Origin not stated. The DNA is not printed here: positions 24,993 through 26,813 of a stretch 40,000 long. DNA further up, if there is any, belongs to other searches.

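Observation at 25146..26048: All four NiFe-ligand cysteine positions are substituted in the large subunit, while the small subunit keeps its 4-Cys cluster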

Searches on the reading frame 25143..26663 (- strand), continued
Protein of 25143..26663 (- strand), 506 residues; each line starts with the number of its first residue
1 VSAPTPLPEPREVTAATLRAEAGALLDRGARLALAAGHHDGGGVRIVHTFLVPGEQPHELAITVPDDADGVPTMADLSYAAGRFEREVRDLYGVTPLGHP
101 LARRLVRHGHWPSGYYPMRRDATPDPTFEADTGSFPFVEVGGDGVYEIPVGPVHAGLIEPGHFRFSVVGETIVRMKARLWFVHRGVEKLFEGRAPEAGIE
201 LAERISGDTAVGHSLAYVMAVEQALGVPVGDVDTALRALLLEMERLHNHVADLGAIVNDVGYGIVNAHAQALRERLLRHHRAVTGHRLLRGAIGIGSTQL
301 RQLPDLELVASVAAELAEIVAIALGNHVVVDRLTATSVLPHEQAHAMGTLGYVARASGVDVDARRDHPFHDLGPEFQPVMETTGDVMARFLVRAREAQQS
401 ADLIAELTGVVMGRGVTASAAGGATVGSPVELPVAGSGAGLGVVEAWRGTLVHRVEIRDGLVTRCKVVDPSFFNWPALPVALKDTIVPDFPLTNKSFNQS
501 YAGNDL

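Call 64: find_homologous_proteins(query=L081:8761-10278:+, max_evalue=1e-50)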
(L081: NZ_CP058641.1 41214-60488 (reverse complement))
Query L081:8761-10278:+ (505 aa): 7977 proteins with E <= 1e-50 among 8000 candidates; the best 120 are listed.
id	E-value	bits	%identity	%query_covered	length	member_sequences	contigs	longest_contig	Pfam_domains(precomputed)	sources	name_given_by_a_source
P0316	0.0e+0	1049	92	100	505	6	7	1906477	PF00374.25,PF00329.26,PF00346.25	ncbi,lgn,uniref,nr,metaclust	ncbi:hydrogenase large subunit [Rhodococcus opacus]|uniref:hydrogenase large subunit n=1 Tax=Rhodoco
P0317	1.2e-289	979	86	100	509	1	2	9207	PF00374.25,PF00329.26,PF00346.25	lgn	-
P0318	4.4e-272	921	81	99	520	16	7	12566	PF00374.25,PF00329.26,PF00346.25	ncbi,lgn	-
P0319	1.5e-267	906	80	100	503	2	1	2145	PF00374.25,PF00329.26,PF00346.25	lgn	-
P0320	2.4e-261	886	78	100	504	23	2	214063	PF00374.25,PF00329.26,PF00346.25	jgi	-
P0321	2.1e-229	780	73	96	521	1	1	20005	PF00374.25,PF00329.26,PF00346.25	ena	-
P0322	2.3e-226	770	72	98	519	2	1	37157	PF00374.25,PF00329.26,PF00346.25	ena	-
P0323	2.3e-226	770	71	98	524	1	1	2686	PF00374.25,PF00329.26,PF00346.25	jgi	jgi:Ni,Fe-hydrogenase III large subunit/Ni,Fe-hydrogenase III component G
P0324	7.7e-226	769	72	97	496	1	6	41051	PF00374.25,PF00329.26,PF00346.25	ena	-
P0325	1.1e-225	768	72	96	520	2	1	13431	PF00374.25,PF00329.26,PF00346.25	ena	-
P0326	1.9e-225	767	72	97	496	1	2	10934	PF00374.25,PF00329.26,PF00346.25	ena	-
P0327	6.1e-225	766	72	97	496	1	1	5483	PF00374.25,PF00329.26,PF00346.25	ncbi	-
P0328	1.5e-224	764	72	95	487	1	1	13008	PF00374.25,PF00329.26,PF00346.25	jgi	jgi:Ni,Fe-hydrogenase III large subunit/Ni,Fe-hydrogenase III component G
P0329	1.5e-224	764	72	97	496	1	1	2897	PF00374.25,PF00329.26,PF00346.25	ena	-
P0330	3.9e-224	763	71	98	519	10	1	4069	PF00374.25,PF00329.26,PF00346.25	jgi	jgi:Ni,Fe-hydrogenase III large subunit/Ni,Fe-hydrogenase III component G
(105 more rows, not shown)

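Call 70: find_encoding_contigs(protein=P0171, flank=9000, max_places=3)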
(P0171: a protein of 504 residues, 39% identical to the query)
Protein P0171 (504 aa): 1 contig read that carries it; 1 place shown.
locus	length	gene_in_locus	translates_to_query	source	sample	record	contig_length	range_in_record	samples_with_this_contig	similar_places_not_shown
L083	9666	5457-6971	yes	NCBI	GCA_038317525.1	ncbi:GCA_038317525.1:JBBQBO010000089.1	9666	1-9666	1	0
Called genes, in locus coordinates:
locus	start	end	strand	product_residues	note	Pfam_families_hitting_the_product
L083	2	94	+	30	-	?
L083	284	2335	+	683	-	PF00361:Proton_antipo_M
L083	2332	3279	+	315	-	PF00146:NADHdh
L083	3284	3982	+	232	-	-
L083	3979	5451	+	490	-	PF00662:Proton_antipo_N, PF00361:Proton_antipo_M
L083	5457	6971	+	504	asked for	PF00329:Complex1_30kDa, PF00374:NiFeSe_Hases, PF00346:Complex1_49kDa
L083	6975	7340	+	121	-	PF13183:Fer4_8 (faint), PF14697:Fer4_21 (weak), PF25160:LdpA_Fe-S-bd (weak), PF12838:Fer4_7, PF13187:Fer4_9 (weak), PF00037:Fer4, PF12838:Fer4_7 (weak), PF13484:Fer4_16 (weak), +3 more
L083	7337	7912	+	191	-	PF01058:Oxidored_q6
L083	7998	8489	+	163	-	-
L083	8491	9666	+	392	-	?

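Call 71: find_encoding_contigs(protein=P0164, flank=9000, max_places=2)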
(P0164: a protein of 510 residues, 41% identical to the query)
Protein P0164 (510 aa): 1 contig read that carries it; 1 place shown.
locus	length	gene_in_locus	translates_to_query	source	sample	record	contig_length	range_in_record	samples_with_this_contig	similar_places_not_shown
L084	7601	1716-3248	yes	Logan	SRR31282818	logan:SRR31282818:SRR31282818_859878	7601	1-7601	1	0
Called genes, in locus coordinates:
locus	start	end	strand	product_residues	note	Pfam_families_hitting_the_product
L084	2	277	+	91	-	?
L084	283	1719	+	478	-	PF00361:Proton_antipo_M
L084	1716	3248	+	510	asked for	PF00329:Complex1_30kDa, PF00374:NiFeSe_Hases, PF00346:Complex1_49kDa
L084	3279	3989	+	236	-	PF12838:Fer4_7 (weak), PF14697:Fer4_21 (faint), PF00037:Fer4 (weak), PF12797:Fer4_2 (weak), PF12837:Fer4_6, PF13237:Fer4_10 (weak), PF13187:Fer4_9 (weak), PF01058:Oxidored_q6, +2 more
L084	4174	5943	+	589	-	PF00664:ABC_membrane, PF00005:ABC_tran, PF02463:SMC_N (weak)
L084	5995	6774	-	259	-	-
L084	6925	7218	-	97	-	PF01371:Trp_repressor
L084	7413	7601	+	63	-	?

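Call 72: find_encoding_contigs(protein=P0174, flank=9000, max_places=2)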
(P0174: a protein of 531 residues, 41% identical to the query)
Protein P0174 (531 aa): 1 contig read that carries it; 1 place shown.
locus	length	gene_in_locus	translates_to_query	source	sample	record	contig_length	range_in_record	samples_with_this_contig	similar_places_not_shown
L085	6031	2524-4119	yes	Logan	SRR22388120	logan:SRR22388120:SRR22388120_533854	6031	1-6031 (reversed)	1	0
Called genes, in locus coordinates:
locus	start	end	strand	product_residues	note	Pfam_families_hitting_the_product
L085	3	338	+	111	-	?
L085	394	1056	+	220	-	-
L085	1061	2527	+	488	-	PF00361:Proton_antipo_M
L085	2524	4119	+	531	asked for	PF00329:Complex1_30kDa, PF00374:NiFeSe_Hases, PF00346:Complex1_49kDa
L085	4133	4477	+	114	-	PF12797:Fer4_2 (faint), PF13237:Fer4_10, PF14697:Fer4_21 (faint), PF00037:Fer4 (weak), PF12838:Fer4_7, PF13187:Fer4_9, PF13484:Fer4_16 (faint)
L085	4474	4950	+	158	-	PF01058:Oxidored_q6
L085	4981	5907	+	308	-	PF00892:EamA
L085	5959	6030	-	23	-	?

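Call 73: find_encoding_contigs(protein=P0302, flank=9000, max_places=2)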
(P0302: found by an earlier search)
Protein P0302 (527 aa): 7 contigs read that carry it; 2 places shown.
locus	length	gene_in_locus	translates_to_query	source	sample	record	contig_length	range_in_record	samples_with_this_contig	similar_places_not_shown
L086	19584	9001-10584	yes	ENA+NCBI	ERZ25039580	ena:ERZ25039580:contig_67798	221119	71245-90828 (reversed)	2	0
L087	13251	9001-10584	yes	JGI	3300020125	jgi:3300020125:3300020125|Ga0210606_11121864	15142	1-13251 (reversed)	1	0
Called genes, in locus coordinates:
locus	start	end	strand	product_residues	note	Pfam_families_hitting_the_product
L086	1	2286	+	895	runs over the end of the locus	PF05199:GMC_oxred_C, PF06439:3keto-disac_hyd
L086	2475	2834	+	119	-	PF12840:HTH_20, PF01022:HTH_5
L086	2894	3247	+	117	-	PF13599:Pentapeptide_4 (weak), PF00805:Pentapeptide, PF13576:Pentapeptide_3 (weak)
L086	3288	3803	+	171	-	PF01058:Oxidored_q6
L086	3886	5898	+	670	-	PF00361:Proton_antipo_M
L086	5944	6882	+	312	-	PF00146:NADHdh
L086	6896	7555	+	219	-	-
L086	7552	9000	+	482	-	PF00662:Proton_antipo_N (weak), PF00361:Proton_antipo_M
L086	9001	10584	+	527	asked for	PF00329:Complex1_30kDa, PF00346:Complex1_49kDa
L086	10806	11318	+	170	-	PF01694:Rhomboid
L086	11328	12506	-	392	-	PF00155:Aminotran_1_2, PF00266:Aminotran_5 (weak), PF01041:DegT_DnrJ_EryC1 (weak), PF01053:Cys_Met_Meta_PP (weak)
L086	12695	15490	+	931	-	PF14417:MEDS, PF00989:PAS, PF08448:PAS_4, PF13426:PAS_9, PF00989:PAS, PF08448:PAS_4, PF13426:PAS_9, PF08447:PAS_3, +6 more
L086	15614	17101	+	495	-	PF01425:Amidase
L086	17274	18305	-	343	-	PF09084:NMT1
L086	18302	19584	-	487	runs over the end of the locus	PF00682:HMGL-like, PF02436:PYC_OADA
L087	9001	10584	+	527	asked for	PF00329:Complex1_30kDa, PF00346:Complex1_49kDa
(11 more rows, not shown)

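Call 74: find_encoding_contigs(protein=P0186, flank=9000, max_places=2)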
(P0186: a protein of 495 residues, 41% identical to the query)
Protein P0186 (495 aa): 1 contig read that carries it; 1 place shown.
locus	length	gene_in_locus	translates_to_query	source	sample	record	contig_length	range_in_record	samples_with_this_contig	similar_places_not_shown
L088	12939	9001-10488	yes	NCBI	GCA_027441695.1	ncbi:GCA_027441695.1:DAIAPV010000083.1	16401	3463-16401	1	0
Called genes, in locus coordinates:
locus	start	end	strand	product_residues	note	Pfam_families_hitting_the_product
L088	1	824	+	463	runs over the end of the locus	PF01406:tRNA-synt_1e, PF09334:tRNA-synt_1g (weak), PF01921:tRNA-synt_1f (weak), PF09190:DALR_2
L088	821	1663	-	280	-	PF00763:THF_DHG_CYH, PF02882:THF_DHG_CYH_C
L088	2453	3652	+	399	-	PF00015:MCPsignal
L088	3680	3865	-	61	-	PF19839:RHH_9, PF01402:RHH_1 (weak)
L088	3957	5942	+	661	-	PF00361:Proton_antipo_M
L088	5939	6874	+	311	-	PF00146:NADHdh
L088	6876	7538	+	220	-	-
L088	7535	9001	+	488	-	PF00361:Proton_antipo_M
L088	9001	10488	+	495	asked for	PF00346:Complex1_49kDa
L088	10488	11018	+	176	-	PF01058:Oxidored_q6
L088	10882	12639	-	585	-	PF00654:Voltage_CLC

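Call 75: find_encoding_contigs(protein=P0184, flank=8000, max_places=1)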
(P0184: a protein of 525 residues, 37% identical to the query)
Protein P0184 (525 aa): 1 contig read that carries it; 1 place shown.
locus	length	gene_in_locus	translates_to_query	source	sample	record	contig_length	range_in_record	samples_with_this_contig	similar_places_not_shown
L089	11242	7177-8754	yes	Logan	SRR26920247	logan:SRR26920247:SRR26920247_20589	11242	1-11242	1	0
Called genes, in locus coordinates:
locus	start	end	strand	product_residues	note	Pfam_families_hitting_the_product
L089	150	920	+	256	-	PF00392:GntR, PF07729:FCD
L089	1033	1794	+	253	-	PF01925:TauE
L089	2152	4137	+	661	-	PF00662:Proton_antipo_N, PF00361:Proton_antipo_M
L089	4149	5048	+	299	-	PF00146:NADHdh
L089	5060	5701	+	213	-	-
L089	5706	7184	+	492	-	PF00361:Proton_antipo_M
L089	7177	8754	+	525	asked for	PF00329:Complex1_30kDa, PF00374:NiFeSe_Hases, PF00346:Complex1_49kDa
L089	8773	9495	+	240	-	PF13187:Fer4_9 (faint), PF12797:Fer4_2 (faint), PF13484:Fer4_16 (faint), PF00037:Fer4 (weak), PF01058:Oxidored_q6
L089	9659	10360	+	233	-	PF07875:Coat_F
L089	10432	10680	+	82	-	PF07561:DUF1540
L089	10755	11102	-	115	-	PF12788:YmaF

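Call 76: find_encoding_contigs(protein=P0189, flank=8000, max_places=1)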
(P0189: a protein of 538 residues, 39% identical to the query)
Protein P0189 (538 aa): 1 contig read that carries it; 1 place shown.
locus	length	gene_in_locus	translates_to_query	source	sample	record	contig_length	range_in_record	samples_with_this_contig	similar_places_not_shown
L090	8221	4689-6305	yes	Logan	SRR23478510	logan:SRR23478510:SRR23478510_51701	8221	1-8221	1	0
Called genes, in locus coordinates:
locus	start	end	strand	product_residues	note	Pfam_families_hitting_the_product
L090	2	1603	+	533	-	?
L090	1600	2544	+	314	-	PF00146:NADHdh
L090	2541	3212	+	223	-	-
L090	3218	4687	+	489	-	PF00361:Proton_antipo_M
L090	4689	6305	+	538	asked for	PF00329:Complex1_30kDa, PF00374:NiFeSe_Hases, PF00346:Complex1_49kDa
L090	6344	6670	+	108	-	PF14697:Fer4_21 (faint), PF13237:Fer4_10 (weak), PF13183:Fer4_8 (faint), PF12838:Fer4_7, PF13187:Fer4_9, PF00037:Fer4 (weak), PF12797:Fer4_2 (weak), PF12837:Fer4_6 (weak), +1 more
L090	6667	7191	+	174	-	PF01058:Oxidored_q6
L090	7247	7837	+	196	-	PF00484:Pro_CA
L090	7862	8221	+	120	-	?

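Call 77: find_encoding_contigs(protein=P0138, flank=8000, max_places=1)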
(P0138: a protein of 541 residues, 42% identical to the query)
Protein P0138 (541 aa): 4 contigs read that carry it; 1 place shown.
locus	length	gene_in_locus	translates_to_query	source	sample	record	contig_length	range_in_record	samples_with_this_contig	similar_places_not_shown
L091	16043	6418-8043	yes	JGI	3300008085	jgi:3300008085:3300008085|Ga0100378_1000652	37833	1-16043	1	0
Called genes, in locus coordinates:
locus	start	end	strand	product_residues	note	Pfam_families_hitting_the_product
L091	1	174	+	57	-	?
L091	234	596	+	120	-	PF12281:NTP_transf_8 (weak)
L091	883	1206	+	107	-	PF01022:HTH_5, PF12840:HTH_20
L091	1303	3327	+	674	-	PF00662:Proton_antipo_N (weak), PF00361:Proton_antipo_M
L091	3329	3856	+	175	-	PF00146:NADHdh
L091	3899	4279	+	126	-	PF00146:NADHdh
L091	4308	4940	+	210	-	-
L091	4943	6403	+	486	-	PF00662:Proton_antipo_N (weak), PF00361:Proton_antipo_M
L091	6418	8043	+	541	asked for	PF00329:Complex1_30kDa, PF00374:NiFeSe_Hases (faint), PF00346:Complex1_49kDa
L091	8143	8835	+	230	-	PF00037:Fer4 (faint), PF12837:Fer4_6 (faint), PF12838:Fer4_7, PF13187:Fer4_9, PF13237:Fer4_10, PF13484:Fer4_16 (faint), PF14697:Fer4_21 (weak), PF01058:Oxidored_q6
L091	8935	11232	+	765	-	PF00270:DEAD, PF00271:Helicase_C, PF22982:WHD_HRQ1, PF09369:MZB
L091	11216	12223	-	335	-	PF01545:Cation_efflux, PF16916:ZT_dimer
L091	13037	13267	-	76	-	PF01695:IstB_IS21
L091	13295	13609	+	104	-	PF01022:HTH_5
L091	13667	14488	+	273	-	PF01135:PCMT (weak), PF13489:Methyltransf_23, PF01209:Ubie_methyltran, PF05175:MTS (weak), PF13847:Methyltransf_31, PF08241:Methyltransf_11, PF08242:Methyltransf_12, PF13649:Methyltransf_25, +3 more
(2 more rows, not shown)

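Call 78: find_encoding_contigs(protein=P0157, flank=8000, max_places=1)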
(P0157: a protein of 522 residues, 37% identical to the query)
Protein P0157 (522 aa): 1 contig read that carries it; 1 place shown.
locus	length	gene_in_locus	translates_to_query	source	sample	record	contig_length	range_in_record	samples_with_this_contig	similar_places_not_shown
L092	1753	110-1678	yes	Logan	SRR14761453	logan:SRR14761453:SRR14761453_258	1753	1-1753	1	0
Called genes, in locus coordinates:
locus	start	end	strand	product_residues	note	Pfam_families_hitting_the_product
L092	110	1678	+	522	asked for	PF00329:Complex1_30kDa, PF00346:Complex1_49kDa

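Call 79: find_encoding_contigs(protein=P0144, flank=8000, max_places=1)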
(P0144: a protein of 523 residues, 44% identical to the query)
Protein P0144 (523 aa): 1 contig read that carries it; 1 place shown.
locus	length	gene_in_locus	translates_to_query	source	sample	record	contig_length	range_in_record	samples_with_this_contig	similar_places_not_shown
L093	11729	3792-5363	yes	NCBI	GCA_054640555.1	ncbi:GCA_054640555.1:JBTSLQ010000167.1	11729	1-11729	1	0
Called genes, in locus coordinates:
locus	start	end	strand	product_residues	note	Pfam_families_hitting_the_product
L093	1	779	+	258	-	?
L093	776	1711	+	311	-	PF00146:NADHdh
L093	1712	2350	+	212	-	-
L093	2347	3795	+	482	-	PF00361:Proton_antipo_M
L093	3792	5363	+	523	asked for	PF00329:Complex1_30kDa, PF00374:NiFeSe_Hases, PF00346:Complex1_49kDa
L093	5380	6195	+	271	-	PF01058:Oxidored_q6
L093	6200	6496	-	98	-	-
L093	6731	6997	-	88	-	-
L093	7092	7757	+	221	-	-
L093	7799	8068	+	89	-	-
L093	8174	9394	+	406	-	-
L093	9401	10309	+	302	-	PF01297:ZnuA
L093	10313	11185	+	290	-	PF00950:ABC-3, PF01032:FecCD (weak)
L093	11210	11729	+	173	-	?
